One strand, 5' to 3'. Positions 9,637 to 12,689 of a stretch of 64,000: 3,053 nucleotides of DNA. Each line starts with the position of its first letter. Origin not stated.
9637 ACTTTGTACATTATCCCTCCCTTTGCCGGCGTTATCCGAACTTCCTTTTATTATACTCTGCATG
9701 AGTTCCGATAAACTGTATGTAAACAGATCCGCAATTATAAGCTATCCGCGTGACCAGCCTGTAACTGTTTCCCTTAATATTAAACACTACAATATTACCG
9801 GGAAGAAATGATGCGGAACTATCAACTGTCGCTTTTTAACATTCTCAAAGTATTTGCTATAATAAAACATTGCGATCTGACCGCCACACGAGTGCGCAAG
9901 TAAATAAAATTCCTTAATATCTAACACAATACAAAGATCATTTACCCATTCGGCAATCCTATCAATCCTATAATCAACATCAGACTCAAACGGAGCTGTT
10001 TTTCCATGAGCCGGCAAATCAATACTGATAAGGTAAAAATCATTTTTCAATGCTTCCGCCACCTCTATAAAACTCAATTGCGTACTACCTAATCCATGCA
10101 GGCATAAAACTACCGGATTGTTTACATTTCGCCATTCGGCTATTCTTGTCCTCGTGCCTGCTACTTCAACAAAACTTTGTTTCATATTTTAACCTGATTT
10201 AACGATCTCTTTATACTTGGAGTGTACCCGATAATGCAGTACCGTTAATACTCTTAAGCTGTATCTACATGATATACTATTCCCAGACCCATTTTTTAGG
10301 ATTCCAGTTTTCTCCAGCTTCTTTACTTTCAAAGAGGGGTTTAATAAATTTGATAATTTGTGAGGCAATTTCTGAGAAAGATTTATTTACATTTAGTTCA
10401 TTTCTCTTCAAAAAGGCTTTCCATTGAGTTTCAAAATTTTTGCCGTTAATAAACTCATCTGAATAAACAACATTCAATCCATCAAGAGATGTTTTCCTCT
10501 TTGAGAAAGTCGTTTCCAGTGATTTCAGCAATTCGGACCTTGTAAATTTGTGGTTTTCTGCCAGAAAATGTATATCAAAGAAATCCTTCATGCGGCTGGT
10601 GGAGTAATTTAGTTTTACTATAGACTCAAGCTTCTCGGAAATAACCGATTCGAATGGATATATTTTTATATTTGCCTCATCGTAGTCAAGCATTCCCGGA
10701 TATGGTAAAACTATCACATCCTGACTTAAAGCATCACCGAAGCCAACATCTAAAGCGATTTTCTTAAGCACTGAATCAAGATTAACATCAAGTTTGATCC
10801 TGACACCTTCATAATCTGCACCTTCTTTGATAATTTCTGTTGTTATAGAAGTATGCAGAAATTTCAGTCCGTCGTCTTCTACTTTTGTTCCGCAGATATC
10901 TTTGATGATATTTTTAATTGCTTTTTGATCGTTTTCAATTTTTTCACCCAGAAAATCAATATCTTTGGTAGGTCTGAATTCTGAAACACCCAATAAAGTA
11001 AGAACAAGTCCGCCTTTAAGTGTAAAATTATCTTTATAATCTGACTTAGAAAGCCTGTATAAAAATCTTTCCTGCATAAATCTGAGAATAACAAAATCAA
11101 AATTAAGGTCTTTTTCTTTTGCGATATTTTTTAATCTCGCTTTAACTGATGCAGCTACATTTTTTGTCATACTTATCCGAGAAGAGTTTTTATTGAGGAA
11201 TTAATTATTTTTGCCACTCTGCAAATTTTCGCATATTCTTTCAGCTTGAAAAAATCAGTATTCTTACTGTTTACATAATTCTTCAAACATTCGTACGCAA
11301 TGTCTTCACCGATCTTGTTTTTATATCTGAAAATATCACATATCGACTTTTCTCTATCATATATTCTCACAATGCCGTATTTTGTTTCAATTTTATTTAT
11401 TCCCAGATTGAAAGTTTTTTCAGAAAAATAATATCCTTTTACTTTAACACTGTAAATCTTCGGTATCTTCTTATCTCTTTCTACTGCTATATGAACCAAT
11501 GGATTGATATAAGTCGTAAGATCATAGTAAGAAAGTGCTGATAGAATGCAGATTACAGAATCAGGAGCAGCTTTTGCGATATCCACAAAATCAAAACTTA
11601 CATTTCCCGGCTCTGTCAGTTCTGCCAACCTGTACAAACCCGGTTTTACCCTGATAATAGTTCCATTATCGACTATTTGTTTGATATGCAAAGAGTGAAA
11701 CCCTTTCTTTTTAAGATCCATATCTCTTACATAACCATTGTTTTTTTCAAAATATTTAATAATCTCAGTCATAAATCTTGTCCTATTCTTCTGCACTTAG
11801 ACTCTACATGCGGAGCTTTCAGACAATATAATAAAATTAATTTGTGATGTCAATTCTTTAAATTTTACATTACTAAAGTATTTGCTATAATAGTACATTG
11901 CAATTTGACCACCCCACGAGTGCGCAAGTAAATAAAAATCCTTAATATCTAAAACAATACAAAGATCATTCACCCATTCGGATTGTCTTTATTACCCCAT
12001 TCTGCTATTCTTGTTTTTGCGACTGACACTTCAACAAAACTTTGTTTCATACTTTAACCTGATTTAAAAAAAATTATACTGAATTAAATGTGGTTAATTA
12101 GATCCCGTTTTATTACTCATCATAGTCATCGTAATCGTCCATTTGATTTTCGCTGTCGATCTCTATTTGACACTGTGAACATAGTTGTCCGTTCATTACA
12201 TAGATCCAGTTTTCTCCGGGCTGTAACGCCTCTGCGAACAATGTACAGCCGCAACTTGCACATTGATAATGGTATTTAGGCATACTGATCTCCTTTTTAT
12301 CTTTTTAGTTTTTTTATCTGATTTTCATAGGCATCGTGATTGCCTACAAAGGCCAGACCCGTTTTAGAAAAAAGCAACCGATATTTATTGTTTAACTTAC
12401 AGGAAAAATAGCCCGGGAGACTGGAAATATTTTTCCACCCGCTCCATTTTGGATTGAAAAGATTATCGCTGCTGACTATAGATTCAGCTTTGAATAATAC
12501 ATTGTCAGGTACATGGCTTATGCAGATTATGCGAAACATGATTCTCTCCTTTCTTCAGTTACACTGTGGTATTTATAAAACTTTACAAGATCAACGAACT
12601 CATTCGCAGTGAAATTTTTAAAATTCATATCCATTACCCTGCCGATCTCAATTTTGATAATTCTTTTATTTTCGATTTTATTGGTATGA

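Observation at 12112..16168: Viperin-like radical SAM gene next to an 871-aa ankyrin-repeat protein and a RelE-like/Zn-ribbon pair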

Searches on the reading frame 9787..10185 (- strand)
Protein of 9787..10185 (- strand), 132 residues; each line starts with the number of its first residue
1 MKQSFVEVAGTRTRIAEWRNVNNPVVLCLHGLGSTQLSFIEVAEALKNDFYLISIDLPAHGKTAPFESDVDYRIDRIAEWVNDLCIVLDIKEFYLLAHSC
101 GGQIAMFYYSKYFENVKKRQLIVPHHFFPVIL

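Call 10: search_protein_families(library=pfam, proteins=[window:9787-10185:-], max_evalue=0.01)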
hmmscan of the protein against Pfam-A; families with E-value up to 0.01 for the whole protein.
window:9787-10185:- (132 aa): 3 families
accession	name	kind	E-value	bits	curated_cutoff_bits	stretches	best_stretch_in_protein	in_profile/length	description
PF00561.26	Abhydrolase_1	-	4.6e-18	66.2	25.8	1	24-124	1-102/245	alpha/beta hydrolase fold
PF12697.13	Abhydrolase_6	-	7.7e-10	40.2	26.3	1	26-109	1-84/217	Alpha/beta hydrolase family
PF12146.15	Hydrolase_4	-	3.2e-07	30.4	27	1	25-117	6-102/239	Serine aminopeptidase, S33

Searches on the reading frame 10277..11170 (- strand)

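Call 10: search_protein_families(library=pfam, proteins=[window:10277-11170:-], max_evalue=0.01)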
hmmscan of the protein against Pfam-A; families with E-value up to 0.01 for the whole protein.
window:10277-11170:- (297 aa): 1 family
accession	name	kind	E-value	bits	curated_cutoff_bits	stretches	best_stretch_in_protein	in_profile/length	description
PF08843.17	AbiEii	-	7.9e-42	144.2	22.5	1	35-268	1-235/238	Nucleotidyl transferase AbiEii toxin, Type IV TA system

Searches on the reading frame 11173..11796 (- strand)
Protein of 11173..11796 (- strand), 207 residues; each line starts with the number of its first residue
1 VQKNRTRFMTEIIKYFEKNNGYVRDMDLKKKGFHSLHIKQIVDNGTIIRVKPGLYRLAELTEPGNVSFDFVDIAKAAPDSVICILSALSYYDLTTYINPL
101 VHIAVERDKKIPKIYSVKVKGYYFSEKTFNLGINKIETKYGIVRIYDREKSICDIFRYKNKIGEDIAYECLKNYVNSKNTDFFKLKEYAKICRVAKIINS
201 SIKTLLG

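Call 10: search_protein_families(library=pfam, proteins=[window:11173-11796:-], max_evalue=0.01)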
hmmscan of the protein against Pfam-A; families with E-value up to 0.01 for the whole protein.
window:11173-11796:- (207 aa): 1 family
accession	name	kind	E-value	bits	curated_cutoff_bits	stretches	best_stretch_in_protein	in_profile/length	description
PF13338.12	AbiEi_4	-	0.0007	20.1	25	1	12-58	3-49/49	Transcriptional regulator, AbiEi antitoxin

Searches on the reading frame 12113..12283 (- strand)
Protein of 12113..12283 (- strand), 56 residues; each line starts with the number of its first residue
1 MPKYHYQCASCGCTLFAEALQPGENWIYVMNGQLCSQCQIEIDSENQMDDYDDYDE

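Call 3: search_protein_families(library=pfam, proteins=[window:12113-12283:-], max_evalue=0.1)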
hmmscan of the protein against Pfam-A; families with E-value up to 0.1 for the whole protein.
window:12113-12283:- (56 aa): 2 families
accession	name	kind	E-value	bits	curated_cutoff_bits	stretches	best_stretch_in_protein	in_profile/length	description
PF09723.15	Zn_ribbon_8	-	0.0019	18.6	34.4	1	1-13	1-13/41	Zinc ribbon domain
PF04071.17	zf-like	-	0.061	13.7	27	1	6-46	21-63/82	Cysteine-rich small domain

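Call 4: search_protein_families(library=padloc, proteins=[window:12113-12283:-], max_evalue=0.1)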
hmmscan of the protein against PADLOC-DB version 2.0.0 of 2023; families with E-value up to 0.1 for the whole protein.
window:12113-12283:- (56 aa): 0 families

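Call 5: search_protein_families(library=ncbifam, proteins=[window:12113-12283:-], max_evalue=0.1)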
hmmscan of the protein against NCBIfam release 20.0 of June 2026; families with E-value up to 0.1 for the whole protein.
window:12113-12283:- (56 aa): 1 family
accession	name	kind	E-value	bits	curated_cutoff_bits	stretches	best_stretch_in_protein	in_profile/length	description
TIGR02605.1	CxxC_CxxC_SSSS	subfamily_domain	0.0025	17.8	31.3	1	1-14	1-14/52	FmdB family zinc ribbon protein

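Call 37: find_homologous_proteins(query=window:12113-12283:-, max_evalue=0.01)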
Query window:12113-12283:- (56 aa): 1 proteins with E <= 0.01 among 1 candidates.
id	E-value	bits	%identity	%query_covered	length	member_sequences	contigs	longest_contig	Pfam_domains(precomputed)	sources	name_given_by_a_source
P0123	4.8e-33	129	100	100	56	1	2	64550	-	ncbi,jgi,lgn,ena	-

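Call 49: search_solved_structures(query=A3, max_evalue=10)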
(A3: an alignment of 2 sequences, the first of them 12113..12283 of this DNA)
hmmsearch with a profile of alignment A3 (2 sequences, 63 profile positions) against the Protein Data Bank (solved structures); distinct sequences matched with E-value up to 10: 7.
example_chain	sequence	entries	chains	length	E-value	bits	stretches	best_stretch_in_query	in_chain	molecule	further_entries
8g0z_A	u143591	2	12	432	0.28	14.5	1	13-54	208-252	DnaB-like replicative helicase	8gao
8due_A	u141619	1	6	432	0.31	14.4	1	13-54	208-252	DnaB-like replicative helicase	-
8dtp_A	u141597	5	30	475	0.37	14.1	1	13-54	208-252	DnaB-like replicative helicase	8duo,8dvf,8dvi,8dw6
7qth_A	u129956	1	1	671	7.4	10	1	12-43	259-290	Extracellular iron oxide respiratory system surface decaheme cytochrome c component MtrC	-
7o7g_A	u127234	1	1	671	7.4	10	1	12-43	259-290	Extracellular iron oxide respiratory system surface decaheme cytochrome c component MtrC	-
8qbq_A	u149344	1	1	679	7.7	9.9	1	12-43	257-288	Extracellular iron oxide respiratory system surface decaheme cytochrome c component MtrC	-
8qbz_A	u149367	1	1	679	7.7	9.9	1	12-43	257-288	Extracellular iron oxide respiratory system surface decaheme cytochrome c component MtrC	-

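Call 82: search_protein_families(library=padloc, proteins=[L094:437-1012:+, L094:1297-3399:+], max_evalue=0.01)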
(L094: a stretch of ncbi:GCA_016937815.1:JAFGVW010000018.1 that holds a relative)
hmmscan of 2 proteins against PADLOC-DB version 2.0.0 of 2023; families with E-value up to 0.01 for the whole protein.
L094:437-1012:+ (191 aa): 0 families

L094:1297-3399:+ (700 aa): 0 families

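Call 83: find_related_loci(query=A3, collection=viral_contigs, flank=5000)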
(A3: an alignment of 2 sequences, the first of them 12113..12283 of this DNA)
Query A3 (56 aa) in viral_contigs; peptide patterns used: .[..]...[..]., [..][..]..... (x = any residue, [..] = any of these).
78 stretches matched a pattern, but none encodes a relative of the query by tblastn (E <= 1e-3).

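Call 99: search_dna_similar(query=window:12113-12283:-, collection=plasmids, mode=protein, max_evalue=0.01, max_rows=10)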
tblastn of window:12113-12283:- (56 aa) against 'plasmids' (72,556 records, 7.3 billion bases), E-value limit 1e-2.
No match.

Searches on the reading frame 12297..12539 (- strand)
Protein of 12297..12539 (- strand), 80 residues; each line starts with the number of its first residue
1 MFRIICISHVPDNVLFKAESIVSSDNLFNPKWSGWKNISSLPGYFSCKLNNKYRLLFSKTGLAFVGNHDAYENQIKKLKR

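Call 3: search_protein_families(library=pfam, proteins=[window:12297-12539:-], max_evalue=0.1)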
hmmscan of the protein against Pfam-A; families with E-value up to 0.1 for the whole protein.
window:12297-12539:- (80 aa): 1 family
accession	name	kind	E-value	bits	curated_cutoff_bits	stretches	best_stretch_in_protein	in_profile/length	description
PF24732.2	ParE_like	-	0.011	16.2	24.4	1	36-72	26-66/67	ParE-like toxin domain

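Call 4: search_protein_families(library=padloc, proteins=[window:12297-12539:-], max_evalue=0.1)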
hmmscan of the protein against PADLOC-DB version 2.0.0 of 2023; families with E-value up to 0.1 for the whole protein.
window:12297-12539:- (80 aa): 0 families

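Call 5: search_protein_families(library=ncbifam, proteins=[window:12297-12539:-], max_evalue=0.1)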
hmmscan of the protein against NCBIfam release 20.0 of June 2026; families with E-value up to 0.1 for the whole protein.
window:12297-12539:- (80 aa): 0 families

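Call 48: search_solved_structures(query=A2, max_evalue=10, show_alignments=2)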
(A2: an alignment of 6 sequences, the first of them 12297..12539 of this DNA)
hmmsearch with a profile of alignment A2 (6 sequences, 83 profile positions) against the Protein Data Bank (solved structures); distinct sequences matched with E-value up to 10: 7.
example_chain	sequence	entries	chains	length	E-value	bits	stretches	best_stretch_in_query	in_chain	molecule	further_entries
8eki_E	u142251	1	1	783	0.054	17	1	28-63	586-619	Protein transport protein DSL1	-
3bpq_B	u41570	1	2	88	0.12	15.9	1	5-57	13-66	Toxin RelE3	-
7bwf_A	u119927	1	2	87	0.23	15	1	10-66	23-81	Addiction module antitoxin RelB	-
6l8e_E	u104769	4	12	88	0.24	15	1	11-66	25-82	YoeB toxin | YoeB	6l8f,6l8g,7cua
8wj5_A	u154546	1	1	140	0.3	14.7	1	15-62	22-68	Uncharacterized protein YdcD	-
5wi2_A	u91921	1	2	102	0.57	13.8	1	16-59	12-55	cDNA FLJ56409, highly similar to Serine/threonine-protein kinase Chk1 (EC 2.7.11.1)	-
4mct_B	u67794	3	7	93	0.96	13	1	26-62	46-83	Killer protein | Endoribonuclease HigB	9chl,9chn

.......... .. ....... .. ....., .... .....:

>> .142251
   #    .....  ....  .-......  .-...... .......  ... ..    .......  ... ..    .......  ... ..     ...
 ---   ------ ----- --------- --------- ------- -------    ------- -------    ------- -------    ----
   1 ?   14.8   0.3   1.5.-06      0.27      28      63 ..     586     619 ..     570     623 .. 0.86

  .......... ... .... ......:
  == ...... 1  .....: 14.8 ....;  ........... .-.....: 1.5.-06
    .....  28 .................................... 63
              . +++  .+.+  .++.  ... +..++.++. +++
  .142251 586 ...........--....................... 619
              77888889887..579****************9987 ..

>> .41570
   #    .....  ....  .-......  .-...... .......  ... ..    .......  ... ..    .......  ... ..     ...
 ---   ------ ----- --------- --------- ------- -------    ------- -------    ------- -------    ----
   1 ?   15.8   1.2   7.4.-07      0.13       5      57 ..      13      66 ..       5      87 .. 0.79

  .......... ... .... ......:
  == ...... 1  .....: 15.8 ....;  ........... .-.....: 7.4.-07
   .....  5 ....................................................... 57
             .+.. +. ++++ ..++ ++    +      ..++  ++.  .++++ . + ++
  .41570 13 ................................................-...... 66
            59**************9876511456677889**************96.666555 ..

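Call 82: search_protein_families(library=padloc, proteins=[L094:437-1012:+, L094:1297-3399:+], max_evalue=0.01)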
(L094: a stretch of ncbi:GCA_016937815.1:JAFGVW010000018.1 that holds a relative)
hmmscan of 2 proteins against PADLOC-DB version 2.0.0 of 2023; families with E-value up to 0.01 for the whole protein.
L094:437-1012:+ (191 aa): 0 families

L094:1297-3399:+ (700 aa): 0 families
